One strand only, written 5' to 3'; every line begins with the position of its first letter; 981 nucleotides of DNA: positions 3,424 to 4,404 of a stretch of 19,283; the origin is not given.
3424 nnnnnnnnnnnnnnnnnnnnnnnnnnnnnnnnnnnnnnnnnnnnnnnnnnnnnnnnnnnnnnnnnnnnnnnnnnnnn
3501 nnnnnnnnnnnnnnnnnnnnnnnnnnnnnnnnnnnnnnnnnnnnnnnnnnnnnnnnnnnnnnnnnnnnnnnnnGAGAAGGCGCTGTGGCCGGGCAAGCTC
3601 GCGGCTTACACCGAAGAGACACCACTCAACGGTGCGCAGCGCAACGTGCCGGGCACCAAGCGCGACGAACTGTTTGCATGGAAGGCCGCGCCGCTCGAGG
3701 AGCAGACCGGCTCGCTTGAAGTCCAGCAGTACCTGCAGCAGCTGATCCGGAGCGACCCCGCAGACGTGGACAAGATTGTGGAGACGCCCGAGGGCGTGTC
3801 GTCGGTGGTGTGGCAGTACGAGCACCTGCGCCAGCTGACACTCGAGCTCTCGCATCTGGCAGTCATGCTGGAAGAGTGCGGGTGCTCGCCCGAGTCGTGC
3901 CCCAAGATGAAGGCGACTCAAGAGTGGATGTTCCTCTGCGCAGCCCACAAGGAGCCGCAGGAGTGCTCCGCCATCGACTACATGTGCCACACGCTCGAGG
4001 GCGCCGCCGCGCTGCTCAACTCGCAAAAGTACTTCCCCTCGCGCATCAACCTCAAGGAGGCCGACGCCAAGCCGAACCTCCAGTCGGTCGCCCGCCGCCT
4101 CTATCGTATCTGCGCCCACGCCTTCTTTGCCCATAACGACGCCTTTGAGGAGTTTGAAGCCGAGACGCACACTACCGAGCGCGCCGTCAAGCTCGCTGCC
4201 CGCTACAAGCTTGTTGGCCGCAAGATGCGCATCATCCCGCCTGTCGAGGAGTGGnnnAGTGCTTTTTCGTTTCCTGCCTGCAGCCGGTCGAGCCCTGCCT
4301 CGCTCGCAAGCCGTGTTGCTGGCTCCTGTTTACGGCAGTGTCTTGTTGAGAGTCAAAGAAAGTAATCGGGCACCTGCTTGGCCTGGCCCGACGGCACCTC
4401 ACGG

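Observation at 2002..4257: A PP2C phosphatase and a complete MOB4/phocein domain are fused in one polypeptide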

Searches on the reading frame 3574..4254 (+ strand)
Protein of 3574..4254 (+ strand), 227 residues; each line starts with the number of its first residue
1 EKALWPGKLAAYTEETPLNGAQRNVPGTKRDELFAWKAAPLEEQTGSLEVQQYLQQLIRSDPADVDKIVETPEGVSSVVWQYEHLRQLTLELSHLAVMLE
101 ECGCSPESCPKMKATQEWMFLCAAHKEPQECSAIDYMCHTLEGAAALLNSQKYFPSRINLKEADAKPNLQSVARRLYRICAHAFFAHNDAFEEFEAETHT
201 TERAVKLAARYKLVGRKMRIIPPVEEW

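Call 8: search_solved_structures(query=window:3574-4254:+, max_evalue=0.001, show_alignments=3)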
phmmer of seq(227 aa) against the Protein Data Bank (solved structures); distinct sequences matched with E-value up to 0.001: 19.
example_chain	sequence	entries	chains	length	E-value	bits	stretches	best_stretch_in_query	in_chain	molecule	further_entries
7k36_H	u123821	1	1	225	5.5e-66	225.6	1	22-226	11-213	MOB-like protein phocein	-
5yf4_A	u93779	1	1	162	6.7e-53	182.8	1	63-222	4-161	MOB-like protein phocein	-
2hjn_A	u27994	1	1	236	1.3e-09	41.3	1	49-198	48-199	Maintenance of ploidy protein MOB1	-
5ncn_A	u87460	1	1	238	1.3e-09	41.2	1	49-198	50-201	DBF2 kinase activator protein MOB1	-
9uo7_A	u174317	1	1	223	1e-08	38.3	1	45-201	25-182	Cell cycle associated protein MOB1, putative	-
5b5w_A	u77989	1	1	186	1.3e-07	34.7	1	103-202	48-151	MOB kinase activator 1B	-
5twf_A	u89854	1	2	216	1.3e-07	34.7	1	72-202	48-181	MOB kinase activator 1A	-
5b5v_A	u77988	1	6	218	1.6e-07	34.4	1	103-201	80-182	MOB kinase activator 1B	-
5b6b_A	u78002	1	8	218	1.6e-07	34.4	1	103-201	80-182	MOB kinase activator 1B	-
4jiz_A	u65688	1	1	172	2.6e-07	33.7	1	99-202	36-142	MOB kinase activator 1A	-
4j1v_A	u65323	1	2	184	2.7e-07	33.7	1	92-202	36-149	MOB kinase activator 1A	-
1pi1_A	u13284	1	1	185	2.7e-07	33.7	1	92-202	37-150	Mob1A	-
6mcp_B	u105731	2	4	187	2.8e-07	33.6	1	92-202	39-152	MOB kinase activator 1A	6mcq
5brm_A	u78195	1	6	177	2.9e-07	33.6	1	100-202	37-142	MOB kinase activator 1A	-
5xqz_A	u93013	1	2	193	3e-07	33.5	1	92-202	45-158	MOB kinase activator 1A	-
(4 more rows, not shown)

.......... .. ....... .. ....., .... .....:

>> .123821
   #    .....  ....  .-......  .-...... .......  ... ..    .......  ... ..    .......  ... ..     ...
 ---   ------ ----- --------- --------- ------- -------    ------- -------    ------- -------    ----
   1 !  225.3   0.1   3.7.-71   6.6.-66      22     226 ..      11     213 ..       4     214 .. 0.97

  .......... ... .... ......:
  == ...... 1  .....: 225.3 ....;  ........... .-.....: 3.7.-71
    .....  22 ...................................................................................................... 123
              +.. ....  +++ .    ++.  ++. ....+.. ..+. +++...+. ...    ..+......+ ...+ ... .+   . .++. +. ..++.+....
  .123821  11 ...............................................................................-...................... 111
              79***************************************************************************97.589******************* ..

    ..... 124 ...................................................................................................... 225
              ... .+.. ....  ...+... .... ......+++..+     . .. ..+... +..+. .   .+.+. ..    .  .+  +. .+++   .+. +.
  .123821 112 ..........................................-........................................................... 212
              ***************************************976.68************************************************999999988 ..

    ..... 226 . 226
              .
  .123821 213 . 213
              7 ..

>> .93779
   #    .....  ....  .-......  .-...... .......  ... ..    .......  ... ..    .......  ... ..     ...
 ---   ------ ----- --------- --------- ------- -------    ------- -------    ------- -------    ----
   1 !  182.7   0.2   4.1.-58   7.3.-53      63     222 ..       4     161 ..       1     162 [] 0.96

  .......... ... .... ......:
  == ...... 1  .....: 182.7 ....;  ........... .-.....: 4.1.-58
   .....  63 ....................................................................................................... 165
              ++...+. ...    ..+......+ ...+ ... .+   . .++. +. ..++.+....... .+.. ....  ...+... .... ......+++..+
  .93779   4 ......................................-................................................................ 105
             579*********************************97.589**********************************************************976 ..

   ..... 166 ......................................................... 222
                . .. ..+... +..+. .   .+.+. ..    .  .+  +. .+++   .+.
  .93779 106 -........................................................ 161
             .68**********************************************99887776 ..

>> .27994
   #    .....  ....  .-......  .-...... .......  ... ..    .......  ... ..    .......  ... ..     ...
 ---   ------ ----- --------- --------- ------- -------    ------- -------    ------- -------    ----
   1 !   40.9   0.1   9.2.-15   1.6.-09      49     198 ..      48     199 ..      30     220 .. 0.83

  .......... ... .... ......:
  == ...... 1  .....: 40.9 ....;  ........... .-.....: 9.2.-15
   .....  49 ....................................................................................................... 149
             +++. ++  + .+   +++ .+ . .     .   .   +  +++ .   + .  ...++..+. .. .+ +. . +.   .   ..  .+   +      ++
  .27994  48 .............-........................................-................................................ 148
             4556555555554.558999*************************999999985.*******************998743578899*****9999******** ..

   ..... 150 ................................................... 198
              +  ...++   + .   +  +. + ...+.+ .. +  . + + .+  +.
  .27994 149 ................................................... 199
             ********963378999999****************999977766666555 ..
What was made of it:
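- On MOB4 / phocein (class IV Mob; PF03637): Human MOB4 scores E=5.5e-66; the best MOB1 scores 1.3e-9 and MOB2 1.9e-5 (call 8).
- The MOB4 match covers residues 11-213 of human MOB4 at E=5.5e-66 (call 8).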

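Call 10: find_homologous_proteins(query=window:3574-4254:+, max_evalue=1e-10)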
Query seq(227 aa) (227 aa): 140 proteins with E <= 1e-10 among 371 candidates; the best 120 are listed.
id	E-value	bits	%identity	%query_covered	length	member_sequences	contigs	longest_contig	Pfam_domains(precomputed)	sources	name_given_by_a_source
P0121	1.6e-71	258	53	94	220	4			PF03637.23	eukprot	eukprot:Phypoly_transcript_17380.p1 GENE.Phypoly_transcript_17380~~Phypoly_transcript_17380.p1 ORF t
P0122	1.6e-65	239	53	92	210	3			PF03637.23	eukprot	eukprot:TRINITY_DN7634_c0_g1_i1.p1 TRINITY_DN7634_c0_g1~~TRINITY_DN7634_c0_g1_i1.p1 ORF type:complet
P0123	3.6e-65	238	49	100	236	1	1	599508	PF03637.23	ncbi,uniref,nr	ncbi:MOB-like protein phocein [Toxocara canis]|uniref:MOB-like protein phocein n=1 Tax=Toxocara cani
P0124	6.8e-65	237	51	89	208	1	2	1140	PF03637.23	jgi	-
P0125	8.5e-64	233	53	89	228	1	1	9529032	PF03637.23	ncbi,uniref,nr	ncbi:unnamed protein product [Caenorhabditis bovis]|uniref:Uncharacterized protein n=1 Tax=Caenorhab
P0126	4.4e-63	231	52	89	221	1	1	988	PF03637.23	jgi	-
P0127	1.0e-62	230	53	89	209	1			PF03637.23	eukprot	eukprot:Opistho-2@12357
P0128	4.9e-62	227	51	89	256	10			PF03637.23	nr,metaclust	nr:Mob1 phocein domain containing protein [Haemonchus contortus]|metaclust:status=active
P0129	5.8e-62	227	50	90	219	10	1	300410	PF03637.23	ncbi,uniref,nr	ncbi:mps one binder kinase activator-like 4 [Loa loa]|uniref:Mps one binder kinase activator-like 4 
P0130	7.2e-62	227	51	90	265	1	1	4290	PF03637.23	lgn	-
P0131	9.9e-62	226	51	90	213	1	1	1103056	PF03637.23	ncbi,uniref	ncbi:unnamed protein product, partial [Mesorhabditis belari]|uniref:MOB kinase activator-like 4 n=1 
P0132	1.3e-61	226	50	90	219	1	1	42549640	PF03637.23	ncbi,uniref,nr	ncbi:MOB-like protein phocein [Pollicipes pollicipes]|uniref:MOB-like protein phocein n=1 Tax=Pollic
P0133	4.2e-61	224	51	89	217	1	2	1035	PF03637.23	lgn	-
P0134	5.0e-61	224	51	89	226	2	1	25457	PF03637.23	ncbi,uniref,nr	ncbi:hypothetical protein WR25_24334 [Diploscapter pachys]|uniref:Mob1/phocein family protein n=1 Ta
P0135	7.0e-61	224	51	95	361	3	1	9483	PF03637.23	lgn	-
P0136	9.5e-61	223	50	89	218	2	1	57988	PF03637.23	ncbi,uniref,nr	ncbi:unnamed protein product [Enterobius vermicularis]|uniref:MOB-like protein phocein n=1 Tax=Enter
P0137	3.2e-60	222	51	89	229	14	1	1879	PF03637.23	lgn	-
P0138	5.8e-60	221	51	88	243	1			PF03637.23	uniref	uniref:Uncharacterized protein n=1 Tax=Romanomermis culicivorax TaxID=13658 RepID=A0A915HIX0_ROMCU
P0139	9.0e-60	220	49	90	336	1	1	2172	PF03637.23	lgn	-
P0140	3.3e-59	218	50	90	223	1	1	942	PF03637.23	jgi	jgi:hypothetical protein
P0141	5.0e-59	218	50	88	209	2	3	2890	PF03637.23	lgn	-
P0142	5.4e-59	218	52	89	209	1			PF03637.23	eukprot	eukprot:TRINITY_DN2356_c0_g2_i1.p1 TRINITY_DN2356_c0_g2~~TRINITY_DN2356_c0_g2_i1.p1 ORF type:complet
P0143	1.1e-58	217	50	92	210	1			PF03637.23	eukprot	eukprot:TRINITY_DN4644_c0_g1_i1.p1 TRINITY_DN4644_c0_g1~~TRINITY_DN4644_c0_g1_i1.p1 ORF type:complet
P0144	1.1e-58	216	52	81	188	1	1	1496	PF03637.23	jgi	jgi:hypothetical protein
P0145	1.3e-58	216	51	89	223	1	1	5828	PF03637.23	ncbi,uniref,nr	ncbi:hypothetical protein HK097_003493 [Rhizophlyctis rosea]|uniref:Mob1/phocein n=1 Tax=Rhizophlyct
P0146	1.4e-58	216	50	89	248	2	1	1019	PF03637.23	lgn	-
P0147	2.3e-58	215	52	90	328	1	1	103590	PF03637.23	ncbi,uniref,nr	ncbi:putative preimplantation protein 3 [Paratrimastix pyriformis]|uniref:Preimplantation protein 3 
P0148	3.6e-58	215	54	77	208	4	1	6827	PF03637.23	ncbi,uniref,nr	ncbi:unnamed protein product [Anisakis simplex]|uniref:MOB kinase activator-like 4 (inferred by orth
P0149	3.7e-58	215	49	90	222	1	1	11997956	PF03637.23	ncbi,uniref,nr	ncbi:mob1/phocein family domain-containing protein [Ditylenchus destructor]|uniref:Mob1/phocein fami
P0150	4.6e-58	214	51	88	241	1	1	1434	PF03637.23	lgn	-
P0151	1.6e-57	213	48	90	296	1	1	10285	PF03637.23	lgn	-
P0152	2.3e-57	212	53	89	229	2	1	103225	PF03637.23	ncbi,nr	ncbi:MOB member 4, phocein [Dinochytrium kinnereticum]|nr:MOB member 4, phocein [Dinochytrium kinner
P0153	2.9e-57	212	50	91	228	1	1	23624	PF03637.23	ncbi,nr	ncbi:hypothetical protein MP638_001222 [Amoeboaphelidium occidentale]|nr:hypothetical protein MP638_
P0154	3.0e-57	212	49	89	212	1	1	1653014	PF03637.23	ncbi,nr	ncbi:unnamed protein product [Auanema sp. JU1783]|nr:unnamed protein product [Auanema sp. JU1783]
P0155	1.4e-56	210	51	89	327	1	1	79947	PF03637.23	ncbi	ncbi:hypothetical protein RI367_008372 [Sorochytrium milnesiophthora]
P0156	1.6e-56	209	45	94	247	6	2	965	PF03637.23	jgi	-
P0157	1.7e-56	209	51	90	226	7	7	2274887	PF03637.23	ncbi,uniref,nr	ncbi:hypothetical protein G6F70_003616 [Rhizopus microsporus]|uniref:Mob1/phocein n=1 Tax=Rhizopus m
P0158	2.2e-56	209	48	94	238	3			PF03637.23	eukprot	eukprot:Partr_v1_DN24110_c0_g1_i2_m71286 putative MOB family member 4, phocein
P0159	2.6e-56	209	51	92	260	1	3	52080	PF03637.23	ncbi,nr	ncbi:MOB member 4, phocein [Apophysomyces sp. BC1034]|nr:MOB member 4, phocein [Apophysomyces sp. BC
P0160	5.6e-56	208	47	89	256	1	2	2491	PF03637.23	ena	-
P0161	5.8e-56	208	51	83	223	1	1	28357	PF03637.23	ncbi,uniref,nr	ncbi:unnamed protein product [Haemonchus placei]|uniref:MOB-like protein phocein n=1 Tax=Haemonchus 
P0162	1.3e-55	206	49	90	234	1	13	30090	PF03637.23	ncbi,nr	ncbi:hypothetical protein G6F46_001446 [Rhizopus delemar]|nr:hypothetical protein G6F43_002145 [Rhiz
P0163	1.5e-55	206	47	89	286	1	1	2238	PF03637.23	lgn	-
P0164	1.8e-55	206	50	90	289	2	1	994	PF03637.23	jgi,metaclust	metaclust:\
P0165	2.4e-55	206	46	89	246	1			PF03637.23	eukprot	eukprot:NODE_17843_length_923_cov_4.203518.p1 GENE.NODE_17843_length_923_cov_4.203518~~NODE_17843_le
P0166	2.6e-55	206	51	89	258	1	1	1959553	PF03637.23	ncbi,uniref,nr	ncbi:Mob1/phocein [Mycotypha africana]|uniref:Mob1/phocein n=1 Tax=Mycotypha africana TaxID=64632 Re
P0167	2.6e-55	205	48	89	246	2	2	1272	PF03637.23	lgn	-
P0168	4.2e-55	205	47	89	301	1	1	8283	PF03637.23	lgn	-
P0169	4.7e-55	205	50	81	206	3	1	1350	PF03637.23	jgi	jgi:NADH:ubiquinone oxidoreductase subunit C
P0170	9.5e-55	204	47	89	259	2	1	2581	PF03637.23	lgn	-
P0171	1.2e-54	203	48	92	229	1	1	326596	PF03637.23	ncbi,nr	ncbi:Mob1/phocein [Sporodiniella umbellata]|nr:Mob1/phocein [Sporodiniella umbellata]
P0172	1.3e-54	203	47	93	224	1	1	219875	PF03637.23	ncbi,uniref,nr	ncbi:hypothetical protein SmJEL517_g05040 [Synchytrium microbalum]|uniref:Mob1/phocein n=1 Tax=Synch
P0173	2.5e-54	202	47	90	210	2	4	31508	PF03637.23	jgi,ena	jgi:hypothetical protein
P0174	2.9e-54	202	47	90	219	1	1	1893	PF03637.23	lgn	-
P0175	1.1e-53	200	48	92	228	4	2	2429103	PF03637.23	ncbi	ncbi:hypothetical protein BDV3_001660 [Batrachochytrium dendrobatidis]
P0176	1.1e-53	200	46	90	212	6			PF03637.23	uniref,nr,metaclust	uniref:Phocein n=1 Tax=Stentor coeruleus TaxID=5963 RepID=A0A060BG52_9CILI|nr:phocein [Stentor coeru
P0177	1.7e-53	200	43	89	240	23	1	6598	PF03637.23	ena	-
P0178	5.2e-53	198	46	89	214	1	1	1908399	PF03637.23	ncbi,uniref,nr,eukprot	ncbi:MOB1 [Cavenderia fasciculata]|uniref:MOB1 n=1 Tax=Cavenderia fasciculata TaxID=261658 RepID=F4P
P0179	7.8e-53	197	45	90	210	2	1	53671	PF03637.23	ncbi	ncbi:hypothetical protein ABPG73_015864 [Tetrahymena malaccensis]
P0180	1.0e-52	197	48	92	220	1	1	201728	PF03637.23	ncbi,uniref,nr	ncbi:Mob1/phocein [Polychytrium aggregatum]|uniref:Mob1/phocein n=1 Tax=Polychytrium aggregatum TaxI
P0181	1.7e-52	196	51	78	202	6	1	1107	PF03637.23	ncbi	-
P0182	1.8e-52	196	45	89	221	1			PF03637.23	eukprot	eukprot:gene9389-11534_t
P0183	3.9e-52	195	42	89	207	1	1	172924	PF03637.23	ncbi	ncbi:hypothetical protein pb186bvf_005758 [Paramecium bursaria]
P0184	5.1e-52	195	48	89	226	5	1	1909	PF03637.23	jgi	-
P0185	5.2e-52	195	49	84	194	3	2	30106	PF03637.23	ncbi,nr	ncbi:hypothetical protein G6F37_002381 [Rhizopus arrhizus]|nr:hypothetical protein G6F38_008413 [Rhi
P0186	5.2e-52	195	48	86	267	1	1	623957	PF03637.23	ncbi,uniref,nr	ncbi:Mob1/phocein [Radiomyces spectabilis]|uniref:Mob1/phocein n=1 Tax=Radiomyces spectabilis TaxID=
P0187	6.1e-52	194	44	90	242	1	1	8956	PF03637.23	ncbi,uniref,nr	ncbi:unnamed protein product [Toxocara canis]|uniref:MOB-like protein phocein n=1 Tax=Toxocara canis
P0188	6.7e-52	194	46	89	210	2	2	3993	PF03637.23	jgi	jgi:hypothetical protein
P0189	8.2e-52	194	48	84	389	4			PF03637.23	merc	-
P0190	3.2e-51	192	45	88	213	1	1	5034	PF03637.23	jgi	jgi:hypothetical protein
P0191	4.4e-51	192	49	88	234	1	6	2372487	PF03637.23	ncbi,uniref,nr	ncbi:hypothetical protein BASA50_009836 [Batrachochytrium salamandrivorans]|uniref:Mob1/phocein n=1 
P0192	5.5e-51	191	43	89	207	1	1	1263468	PF03637.23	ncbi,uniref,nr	ncbi:unnamed protein product [Paramecium pentaurelia]|uniref:Uncharacterized protein n=1 Tax=Paramec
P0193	5.6e-51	191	43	89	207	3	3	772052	PF03637.23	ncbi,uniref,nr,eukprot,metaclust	ncbi:unnamed protein product (macronuclear) [Paramecium tetraurelia]|uniref:Chromosome undetermined 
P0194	6.6e-51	191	45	88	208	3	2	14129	PF03637.23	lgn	-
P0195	1.8e-50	190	47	84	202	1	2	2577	PF03637.23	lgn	-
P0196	2.4e-50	189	43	89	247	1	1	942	PF03637.23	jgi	-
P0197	3.0e-50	189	45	88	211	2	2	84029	PF03637.23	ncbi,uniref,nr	ncbi:hypothetical protein P43SY_002454 [Pythium insidiosum]|uniref:Uncharacterized protein n=1 Tax=P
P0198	3.6e-50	189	55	67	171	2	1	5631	PF03637.23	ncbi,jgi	-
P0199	4.3e-50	188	50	78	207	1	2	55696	PF03637.23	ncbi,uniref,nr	ncbi:hypothetical protein SeMB42_g03153 [Synchytrium endobioticum]|uniref:Mob1/phocein n=1 Tax=Synch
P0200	7.9e-50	188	56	66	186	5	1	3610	PF03637.23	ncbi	-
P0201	1.0e-49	187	52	76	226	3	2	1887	PF03637.23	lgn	-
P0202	2.0e-49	186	43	88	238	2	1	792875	PF03637.23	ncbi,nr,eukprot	ncbi:preimplantation protein 3 [Capsaspora owczarzaki ATCC 30864]|nr:preimplantation protein 3 [Caps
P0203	7.7e-49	184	46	78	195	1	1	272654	PF03637.23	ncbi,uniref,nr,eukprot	ncbi:mps one binder kinase activator-like 3, putative [Ichthyophthirius multifiliis]|uniref:Mps one 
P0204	8.7e-49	184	45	89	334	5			PF03637.23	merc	-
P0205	9.0e-49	184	47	85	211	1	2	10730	PF03637.23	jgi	jgi:hypothetical protein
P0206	1.3e-48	184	47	80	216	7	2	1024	PF03637.23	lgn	-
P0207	1.6e-48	183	43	88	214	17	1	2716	PF03637.23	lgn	-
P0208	8.6e-48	181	45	89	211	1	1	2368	PF03637.23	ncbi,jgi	jgi:hypothetical protein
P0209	1.5e-47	180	51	73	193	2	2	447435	PF03637.23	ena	-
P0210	1.9e-47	180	43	90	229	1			PF03637.23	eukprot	eukprot:TRINITY_DN34944_c0_g1_i1.p1 TRINITY_DN34944_c0_g1~~TRINITY_DN34944_c0_g1_i1.p1 ORF type:comp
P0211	3.7e-47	179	51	78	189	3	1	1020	PF03637.23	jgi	-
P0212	5.1e-47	178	51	73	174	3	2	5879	PF03637.23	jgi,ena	jgi:hypothetical protein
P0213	9.2e-47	178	58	64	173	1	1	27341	PF03637.23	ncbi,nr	ncbi:hypothetical protein HK104_005448 [Borealophlyctis nickersoniae]|nr:hypothetical protein HK104_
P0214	1.3e-46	177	46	89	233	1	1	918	PF03637.23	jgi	-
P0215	1.4e-46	177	57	64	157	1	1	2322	PF03637.23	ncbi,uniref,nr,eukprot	ncbi:Mob1/phocein [Blyttiomyces helicus]|uniref:Mob1/phocein n=1 Tax=Blyttiomyces helicus TaxID=3888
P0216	1.6e-46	177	45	89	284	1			PF03637.23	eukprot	eukprot:gnl/Hemi2/19469_TR6467_c0_g1_i1.p1 gnl/Hemi2/19469_TR6467_c0_g1~~gnl/Hemi2/19469_TR6467_c0_g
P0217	3.9e-46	175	51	73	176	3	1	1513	PF03637.23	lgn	-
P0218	5.0e-46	175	51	73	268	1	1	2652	PF03637.23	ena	-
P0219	8.4e-46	174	48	80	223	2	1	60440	PF03637.23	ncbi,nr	ncbi:hypothetical protein HDU83_001352 [Entophlyctis luteolus]|nr:hypothetical protein HDU83_001352 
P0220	1.1e-45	174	46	89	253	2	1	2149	PF03637.23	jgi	jgi:hypothetical protein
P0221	1.7e-45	173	44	89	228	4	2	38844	PF03637.23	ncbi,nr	ncbi:MOB member 4, phocein [Chytriomyces hyalinus]|nr:MOB member 4, phocein [Chytriomyces hyalinus] 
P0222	1.8e-45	173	44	94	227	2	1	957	PF03637.23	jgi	-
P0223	2.2e-45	173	44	89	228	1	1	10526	PF03637.23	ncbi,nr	ncbi:hypothetical protein HDU80_010722 [Chytriomyces hyalinus]|nr:hypothetical protein HDU80_010722 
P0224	2.5e-45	173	45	89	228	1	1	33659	PF03637.23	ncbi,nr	ncbi:putative cell cycle-associated protein [Blastocladiella britannica]|nr:putative cell cycle-asso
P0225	4.1e-45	172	47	81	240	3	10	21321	PF03637.23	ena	-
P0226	5.6e-45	172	46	89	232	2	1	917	PF03637.23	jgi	-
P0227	5.7e-45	172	48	79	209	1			PF03637.23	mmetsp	mmetsp:Transcript_48874/g.114762 ORF Transcript_48874/g.114762 Transcript_48874/m.114762 type:comple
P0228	9.8e-44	168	48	82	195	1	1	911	PF03637.23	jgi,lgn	-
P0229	1.6e-43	167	42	89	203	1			PF03637.23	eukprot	eukprot:Clim_evm38s207 gene=Clim_evmTU38s207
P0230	2.6e-43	166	48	72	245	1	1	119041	PF03637.23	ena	-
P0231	3.6e-43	166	42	91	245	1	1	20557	PF03637.23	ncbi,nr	ncbi:Mob1/phocein [Chytriomyces sp. MP71]|nr:Mob1/phocein [Chytriomyces sp. MP71]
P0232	8.0e-43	165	47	73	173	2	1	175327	PF03637.23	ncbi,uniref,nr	ncbi:unnamed protein product [Polarella glacialis]|uniref:Uncharacterized protein n=2 Tax=Polarella 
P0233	1.9e-42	163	42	89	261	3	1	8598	PF03637.23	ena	-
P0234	3.1e-42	163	51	72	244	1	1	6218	PF03637.23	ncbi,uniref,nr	ncbi:hypothetical protein CcCBS67573_g09968 [Chytriomyces confervae]|uniref:Mob1/phocein n=1 Tax=Chy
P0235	4.5e-42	162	49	74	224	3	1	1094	PF03637.23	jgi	-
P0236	4.6e-42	162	45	72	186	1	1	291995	PF03637.23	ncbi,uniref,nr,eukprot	ncbi:Mob1/phocein [Pseudocohnilembus persalinus]|uniref:Mob1/phocein n=1 Tax=Pseudocohnilembus persa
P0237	8.2e-42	161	50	72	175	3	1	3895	PF03637.23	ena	-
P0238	1.1e-41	161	53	63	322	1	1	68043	PF03637.23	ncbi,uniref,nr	ncbi:hypothetical protein Mgra_00009271 [Meloidogyne graminicola]|uniref:Uncharacterized protein n=1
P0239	2.7e-41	160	44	73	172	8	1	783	PF03637.23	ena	-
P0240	7.5e-41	158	38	92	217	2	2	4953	PF03637.23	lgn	-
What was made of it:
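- On MOB4 / phocein (class IV Mob; PF03637): Named database hits are phocein, MOB4 or 'preimplantation protein 3' (call 10).
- The Mob domain retains ordinary MOB4-level similarity to standalone orthologues over its whole length (48-53% identity, calls 8, 10). Standalone MOB4s are typically 200-260 aa (call 10).
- Tried and rejected: A MOB4-domain word-index search returned 140 hits, all Mob-only (call 10).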
